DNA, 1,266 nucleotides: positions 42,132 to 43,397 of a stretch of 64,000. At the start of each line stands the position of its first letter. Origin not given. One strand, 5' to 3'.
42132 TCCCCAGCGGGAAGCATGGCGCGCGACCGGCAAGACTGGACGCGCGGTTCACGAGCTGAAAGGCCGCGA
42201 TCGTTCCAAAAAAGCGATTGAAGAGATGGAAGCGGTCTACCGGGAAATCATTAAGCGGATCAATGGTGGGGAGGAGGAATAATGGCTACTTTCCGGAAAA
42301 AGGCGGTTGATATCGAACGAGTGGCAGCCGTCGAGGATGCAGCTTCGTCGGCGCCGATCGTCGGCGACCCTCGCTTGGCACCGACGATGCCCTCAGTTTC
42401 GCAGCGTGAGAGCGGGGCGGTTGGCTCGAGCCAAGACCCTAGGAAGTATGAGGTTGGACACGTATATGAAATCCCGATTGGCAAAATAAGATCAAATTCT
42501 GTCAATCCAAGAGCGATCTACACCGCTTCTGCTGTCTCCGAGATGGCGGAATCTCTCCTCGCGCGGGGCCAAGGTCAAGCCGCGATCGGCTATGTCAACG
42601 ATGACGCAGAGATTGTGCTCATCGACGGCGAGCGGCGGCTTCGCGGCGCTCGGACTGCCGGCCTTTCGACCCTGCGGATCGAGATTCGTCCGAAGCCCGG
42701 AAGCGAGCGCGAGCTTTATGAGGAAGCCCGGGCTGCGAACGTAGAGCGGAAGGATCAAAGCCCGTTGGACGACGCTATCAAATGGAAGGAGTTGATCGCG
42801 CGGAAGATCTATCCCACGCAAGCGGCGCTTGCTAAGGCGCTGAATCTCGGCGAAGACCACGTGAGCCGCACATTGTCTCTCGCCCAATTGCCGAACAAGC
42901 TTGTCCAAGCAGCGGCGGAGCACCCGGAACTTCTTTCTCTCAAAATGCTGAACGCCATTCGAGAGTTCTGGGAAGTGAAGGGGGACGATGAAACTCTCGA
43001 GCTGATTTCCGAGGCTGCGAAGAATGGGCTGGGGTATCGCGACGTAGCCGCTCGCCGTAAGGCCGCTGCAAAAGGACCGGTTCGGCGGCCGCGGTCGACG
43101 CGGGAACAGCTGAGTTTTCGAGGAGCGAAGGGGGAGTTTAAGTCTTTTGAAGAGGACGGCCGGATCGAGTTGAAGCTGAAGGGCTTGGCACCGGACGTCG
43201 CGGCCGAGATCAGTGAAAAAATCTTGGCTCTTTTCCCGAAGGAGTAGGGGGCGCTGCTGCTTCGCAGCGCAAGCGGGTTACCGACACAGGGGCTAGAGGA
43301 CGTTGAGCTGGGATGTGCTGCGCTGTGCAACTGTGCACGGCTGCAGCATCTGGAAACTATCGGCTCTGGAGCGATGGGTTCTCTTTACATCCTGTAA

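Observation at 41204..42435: Four copies of a 16-bp perfect palindrome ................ around parAB: candidate parS centromere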

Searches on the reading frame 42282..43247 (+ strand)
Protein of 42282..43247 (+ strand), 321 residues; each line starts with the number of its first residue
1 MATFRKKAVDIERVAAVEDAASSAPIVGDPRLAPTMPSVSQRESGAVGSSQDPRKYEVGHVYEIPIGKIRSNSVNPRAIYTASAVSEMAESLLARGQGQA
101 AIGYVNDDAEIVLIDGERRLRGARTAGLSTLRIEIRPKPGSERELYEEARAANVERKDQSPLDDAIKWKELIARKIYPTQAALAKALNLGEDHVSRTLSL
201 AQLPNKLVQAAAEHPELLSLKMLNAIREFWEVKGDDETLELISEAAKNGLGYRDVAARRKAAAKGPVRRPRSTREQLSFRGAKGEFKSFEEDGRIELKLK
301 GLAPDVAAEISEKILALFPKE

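Call 4: search_protein_families(library=pfam, proteins=[window:42282-43247:+])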
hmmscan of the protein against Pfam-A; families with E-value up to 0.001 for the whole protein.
window:42282-43247:+ (321 aa): 1 family
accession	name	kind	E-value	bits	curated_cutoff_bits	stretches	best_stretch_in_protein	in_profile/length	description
PF02195.25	ParB_N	-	2.7e-08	34.2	26.3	1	61-137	3-79/95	ParB N-terminal domain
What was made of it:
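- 42282..43247 (+): parB: 321-aa ParB/Spo0J-type centromere-binding protein with the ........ box and an HTH. Pfam ParB_N (call 4).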

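Call 32: search_dna_similar(query=window:42282-43247:+, collection=plasmids, mode=protein, max_rows=60, rows=spread)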
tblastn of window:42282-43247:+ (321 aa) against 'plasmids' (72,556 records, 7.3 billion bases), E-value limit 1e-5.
Records with a match: 565; places in all: 578; records where one place covers at least 80% of the query: 161.
Best place of each record, by identity: >=99% 1; 80-90% 56; 60-80% 10; <60% 498.
By first word of the organism name: Streptomyces 279; Burkholderia 134; Ralstonia 11; Cupriavidus 10; Mycetohabitans 9; Azospirillum 9; Phaeobacter 8; Polaromonas 6; Candidatus 6; Moraxella 6; and 50 more.
By predicted mobility (MOB-suite, as given by PLSDB): non-mobilizable 334; mobilizable 129; conjugative 102.
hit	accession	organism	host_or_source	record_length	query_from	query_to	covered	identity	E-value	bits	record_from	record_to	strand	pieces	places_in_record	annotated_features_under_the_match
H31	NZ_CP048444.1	Burkholderia multivorans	Homo sapiens,sputum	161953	1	321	100%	100.0%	0e+0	598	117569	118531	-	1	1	ParB/RepB/Spo0J family partition protein | AAA family ATPase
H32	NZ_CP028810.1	Burkholderia contaminans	genomic DNA,the respiratory tract of a ...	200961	1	321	100%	84.1%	9e-165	515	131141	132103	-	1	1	ParB/RepB/Spo0J family partition protein | AAA family ATPase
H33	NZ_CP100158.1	Burkholderia glumae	cell culture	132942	1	321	100%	83.3%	5e-131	516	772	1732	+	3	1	AAA family ATPase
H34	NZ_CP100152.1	Burkholderia glumae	cell culture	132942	1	321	100%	83.2%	1e-162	509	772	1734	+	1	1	ParB/RepB/Spo0J family partition protein | AAA family ATPase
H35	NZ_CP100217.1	Burkholderia glumae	cell culture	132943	1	321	100%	83.2%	1e-162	509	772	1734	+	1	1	ParB/RepB/Spo0J family partition protein | AAA family ATPase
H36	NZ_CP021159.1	Burkholderia glumae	Oryza sativa,Cell culture,USA rice field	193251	1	321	100%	83.2%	1e-162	509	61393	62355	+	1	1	ParB/RepB/Spo0J family partition protein | AAA family ATPase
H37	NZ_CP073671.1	Burkholderia cenocepacia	Homo sapiens,blood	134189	1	321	100%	73.6%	4e-131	418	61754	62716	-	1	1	AAA family ATPase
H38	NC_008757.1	Polaromonas naphthalenivorans CJ2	-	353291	1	320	100%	58.6%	1e-108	353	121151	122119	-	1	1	chromosome partitioning protein ParB | AAA family ATPase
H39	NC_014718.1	Mycetohabitans rhizoxinica HKI 454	-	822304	43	320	87%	31.1%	2e-22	105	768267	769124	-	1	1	ParB/RepB/Spo0J family partition protein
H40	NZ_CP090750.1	Burkholderia multivorans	Homo sapiens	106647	32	318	89%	28.6%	3e-11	72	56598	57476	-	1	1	ParB/RepB/Spo0J family partition protein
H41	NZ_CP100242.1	Burkholderia glumae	cell culture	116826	32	317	89%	28.2%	4e-17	89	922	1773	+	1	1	ParB/RepB/Spo0J family partition protein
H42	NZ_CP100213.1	Burkholderia glumae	cell culture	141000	32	317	89%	28.2%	4e-17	89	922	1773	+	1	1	ParB/RepB/Spo0J family partition protein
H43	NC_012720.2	Burkholderia glumae BGR1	-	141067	32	317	89%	28.2%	4e-17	89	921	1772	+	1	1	ParB/RepB/Spo0J family partition protein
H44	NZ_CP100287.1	Burkholderia glumae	cell culture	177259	32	317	89%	27.9%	4e-17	89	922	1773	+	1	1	ParB/RepB/Spo0J family partition protein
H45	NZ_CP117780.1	Burkholderia sp. FERM BP-3421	soil sample,soil sample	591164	17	303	89%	26.9%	8e-15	82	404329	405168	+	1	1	ParB/RepB/Spo0J family partition protein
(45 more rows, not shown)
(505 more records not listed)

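Call 33: get_annotated_region(hit=H32, flank=2500)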
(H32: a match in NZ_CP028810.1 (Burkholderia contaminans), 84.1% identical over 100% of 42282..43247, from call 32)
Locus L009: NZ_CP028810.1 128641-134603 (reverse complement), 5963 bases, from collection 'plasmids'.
description: Burkholderia contaminans strain SK875 plasmid p875, complete sequence
organism: Burkholderia contaminans (NCBI taxid 488447)
taxonomy: Bacteria; Pseudomonadota; Betaproteobacteria; Burkholderiales; Burkholderiaceae; Burkholderia; Burkholderia contaminans
host: -; source: genomic DNA,the respiratory tract of a pig with swine respiratory disease; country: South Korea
typing (MOB-suite, as given by PLSDB): conjugative; replicon rep_cluster_1467; relaxase MOBF; mating-pair formation MPF_F
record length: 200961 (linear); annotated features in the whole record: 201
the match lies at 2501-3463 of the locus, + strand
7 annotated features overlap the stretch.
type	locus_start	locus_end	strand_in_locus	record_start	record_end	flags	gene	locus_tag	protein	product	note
CDS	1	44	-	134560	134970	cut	-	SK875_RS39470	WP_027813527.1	type II toxin-antitoxin system VapC family toxin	-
CDS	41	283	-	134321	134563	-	-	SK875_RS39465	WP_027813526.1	AbrB/MazE/SpoVT family DNA-binding domain-containing protein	-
CDS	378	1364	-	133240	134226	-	ligD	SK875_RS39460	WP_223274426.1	non-homologous end-joining DNA ligase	GO:0006310 - DNA recombination [Evidence IEA]; GO:0006281 - DNA repair [Evidence IEA]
CDS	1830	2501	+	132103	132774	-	-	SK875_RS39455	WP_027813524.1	AAA family ATPase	-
CDS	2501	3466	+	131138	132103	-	-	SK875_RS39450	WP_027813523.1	ParB/RepB/Spo0J family partition protein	GO:0007059 - chromosome segregation [Evidence IEA]; GO:0000910 - cytokinesis [Evidence IEA]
CDS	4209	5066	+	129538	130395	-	trfA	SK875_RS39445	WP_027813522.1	plasmid replication initiator TrfA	-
CDS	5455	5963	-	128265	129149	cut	-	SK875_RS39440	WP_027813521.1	LysR family transcriptional regulator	GO:0006355 - regulation of DNA-templated transcription [Evidence IEA]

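Call 34: get_annotated_region(hit=H34, flank=2500)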
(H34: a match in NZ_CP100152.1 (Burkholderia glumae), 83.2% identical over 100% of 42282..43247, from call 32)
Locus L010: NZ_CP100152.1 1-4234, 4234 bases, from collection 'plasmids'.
description: Burkholderia glumae strain BGR82S plasmid p82s1p, complete sequence
organism: Burkholderia glumae (NCBI taxid 337)
taxonomy: Bacteria; Pseudomonadota; Betaproteobacteria; Burkholderiales; Burkholderiaceae; Burkholderia; Burkholderia glumae
host: -; source: cell culture; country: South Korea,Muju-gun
typing (MOB-suite, as given by PLSDB): mobilizable; replicon rep_cluster_1467; relaxase MOBP
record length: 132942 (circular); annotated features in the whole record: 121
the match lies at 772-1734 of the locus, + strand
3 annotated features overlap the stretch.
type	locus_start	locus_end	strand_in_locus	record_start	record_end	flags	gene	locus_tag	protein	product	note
CDS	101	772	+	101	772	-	-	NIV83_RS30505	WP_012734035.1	AAA family ATPase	-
CDS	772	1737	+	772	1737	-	-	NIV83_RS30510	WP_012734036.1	ParB/RepB/Spo0J family partition protein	GO:0007059 - chromosome segregation [Evidence IEA]; GO:0000910 - cytokinesis [Evidence IEA]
CDS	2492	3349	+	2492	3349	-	trfA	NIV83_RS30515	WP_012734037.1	plasmid replication initiator TrfA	-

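Call 35: get_annotated_region(hit=H37, flank=2500)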
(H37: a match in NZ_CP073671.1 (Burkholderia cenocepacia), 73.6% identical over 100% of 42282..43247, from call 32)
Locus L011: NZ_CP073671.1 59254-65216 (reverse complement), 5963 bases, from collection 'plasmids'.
description: Burkholderia cenocepacia strain toggle2 plasmid unnamed1, complete sequence
organism: Burkholderia cenocepacia (NCBI taxid 95486)
taxonomy: Bacteria; Pseudomonadota; Betaproteobacteria; Burkholderiales; Burkholderiaceae; Burkholderia; Burkholderia cenocepacia
host: -; source: Homo sapiens,blood; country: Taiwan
typing (MOB-suite, as given by PLSDB): conjugative; replicon rep_cluster_1467; relaxase MOBF; mating-pair formation MPF_F
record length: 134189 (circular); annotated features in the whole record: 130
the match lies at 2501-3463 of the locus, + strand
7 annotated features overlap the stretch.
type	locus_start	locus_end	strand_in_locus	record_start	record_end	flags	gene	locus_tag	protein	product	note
CDS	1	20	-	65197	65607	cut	-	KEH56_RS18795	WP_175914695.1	type II toxin-antitoxin system VapC family toxin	-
CDS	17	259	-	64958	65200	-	-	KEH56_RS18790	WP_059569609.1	AbrB/MazE/SpoVT family DNA-binding domain-containing protein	-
CDS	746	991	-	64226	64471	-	-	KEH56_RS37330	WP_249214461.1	hypothetical protein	-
CDS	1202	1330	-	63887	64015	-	-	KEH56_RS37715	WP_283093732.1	hypothetical protein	-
CDS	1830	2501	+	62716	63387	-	-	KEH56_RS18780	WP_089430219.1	AAA family ATPase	-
CDS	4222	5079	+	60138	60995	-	trfA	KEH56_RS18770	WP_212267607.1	plasmid replication initiator TrfA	-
CDS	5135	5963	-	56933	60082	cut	-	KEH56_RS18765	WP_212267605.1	error-prone DNA polymerase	-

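Call 36: get_annotated_region(hit=H38, flank=2500)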
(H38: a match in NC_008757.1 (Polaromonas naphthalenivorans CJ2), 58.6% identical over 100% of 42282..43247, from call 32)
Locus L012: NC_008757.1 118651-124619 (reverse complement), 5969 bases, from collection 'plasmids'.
description: Polaromonas naphthalenivorans CJ2 plasmid pPNAP01, complete sequence
organism: Polaromonas naphthalenivorans CJ2 (NCBI taxid 365044)
taxonomy: Bacteria; Pseudomonadota; Betaproteobacteria; Burkholderiales; Comamonadaceae; Polaromonas; Polaromonas naphthalenivorans; Polaromonas naphthalenivorans CJ2
host: -; source: -; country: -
typing (MOB-suite, as given by PLSDB): conjugative; replicon IncP; relaxase MOBH; mating-pair formation MPF_T
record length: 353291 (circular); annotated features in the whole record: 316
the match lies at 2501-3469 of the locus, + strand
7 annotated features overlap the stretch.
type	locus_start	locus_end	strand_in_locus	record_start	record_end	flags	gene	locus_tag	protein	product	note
CDS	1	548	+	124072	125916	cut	-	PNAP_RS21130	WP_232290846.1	site-specific integrase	-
CDS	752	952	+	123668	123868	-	-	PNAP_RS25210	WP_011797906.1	IS5 family transposase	-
CDS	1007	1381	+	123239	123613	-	-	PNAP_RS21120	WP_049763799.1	IS5/IS1182 family transposase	-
CDS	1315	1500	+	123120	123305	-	-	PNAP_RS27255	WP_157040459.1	transposase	-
CDS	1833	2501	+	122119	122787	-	-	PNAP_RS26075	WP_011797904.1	AAA family ATPase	-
CDS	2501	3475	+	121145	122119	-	-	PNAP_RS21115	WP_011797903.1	chromosome partitioning protein ParB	-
CDS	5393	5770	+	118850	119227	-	-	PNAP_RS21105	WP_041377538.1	hypothetical protein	-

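Call 48: search_solved_structures(query=window:42282-43247:+, max_evalue=0.001, show_alignments=1)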
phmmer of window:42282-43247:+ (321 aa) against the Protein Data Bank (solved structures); distinct sequences matched with E-value up to 0.001: 10.
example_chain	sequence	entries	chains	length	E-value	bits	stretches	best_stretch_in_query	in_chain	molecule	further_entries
6sdk_A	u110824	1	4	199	5.5e-14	55.8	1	61-214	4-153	Stage 0 sporulation protein J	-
4umk_A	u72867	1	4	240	3.8e-13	53.1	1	58-213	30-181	PROBABLE CHROMOSOME-PARTITIONING PROTEIN PARB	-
1vz0_A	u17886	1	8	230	1.3e-11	48.1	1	60-270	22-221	Chromosome-partitioning protein Spo0J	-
6t1f_A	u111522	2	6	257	1.1e-10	44.9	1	57-210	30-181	Chromosome-partitioning protein ParB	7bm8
7nfu_A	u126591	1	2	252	2.6e-10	43.8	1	54-276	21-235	Nucleoid occlusion protein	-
7ol9_A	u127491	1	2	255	4.3e-10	43.1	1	56-258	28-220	Nucleoid occlusion protein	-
7ng0_A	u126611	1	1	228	1.1e-09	41.8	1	61-276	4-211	Nucleoid occlusion protein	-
7bnk_A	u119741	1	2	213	1e-08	38.5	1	61-211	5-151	ParB family protein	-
7bnr_A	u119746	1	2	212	2.1e-08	37.5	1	61-211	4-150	ParB family protein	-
7o0n_A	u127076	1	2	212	7.3e-08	35.7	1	61-211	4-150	ParB family protein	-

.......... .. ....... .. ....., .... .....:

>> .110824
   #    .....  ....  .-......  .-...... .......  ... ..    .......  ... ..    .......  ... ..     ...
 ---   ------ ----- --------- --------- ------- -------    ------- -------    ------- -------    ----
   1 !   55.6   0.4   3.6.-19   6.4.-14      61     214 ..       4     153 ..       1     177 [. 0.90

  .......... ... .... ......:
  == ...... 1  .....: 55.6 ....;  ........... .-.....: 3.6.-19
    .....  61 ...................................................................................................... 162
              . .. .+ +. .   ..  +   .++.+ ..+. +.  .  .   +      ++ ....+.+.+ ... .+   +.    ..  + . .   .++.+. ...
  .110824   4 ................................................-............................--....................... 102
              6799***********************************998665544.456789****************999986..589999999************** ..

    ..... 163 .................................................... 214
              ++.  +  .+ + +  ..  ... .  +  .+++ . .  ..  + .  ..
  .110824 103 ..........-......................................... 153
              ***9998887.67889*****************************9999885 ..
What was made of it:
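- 42282..43247 (+): Aligns to Spo0J/ParB/Noc structures, including the GERRxRA motif (call 48).
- On ParB/Spo0J CTP-dependent clamp family: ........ aligns with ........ of B. subtilis Spo0J 6sdk (call 48).
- Closest known: Chromosomal parS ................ with Spo0J/ParB. Same: ParB has the CTP-binding N-domain (GERRxRA) and an HTH (call 48).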
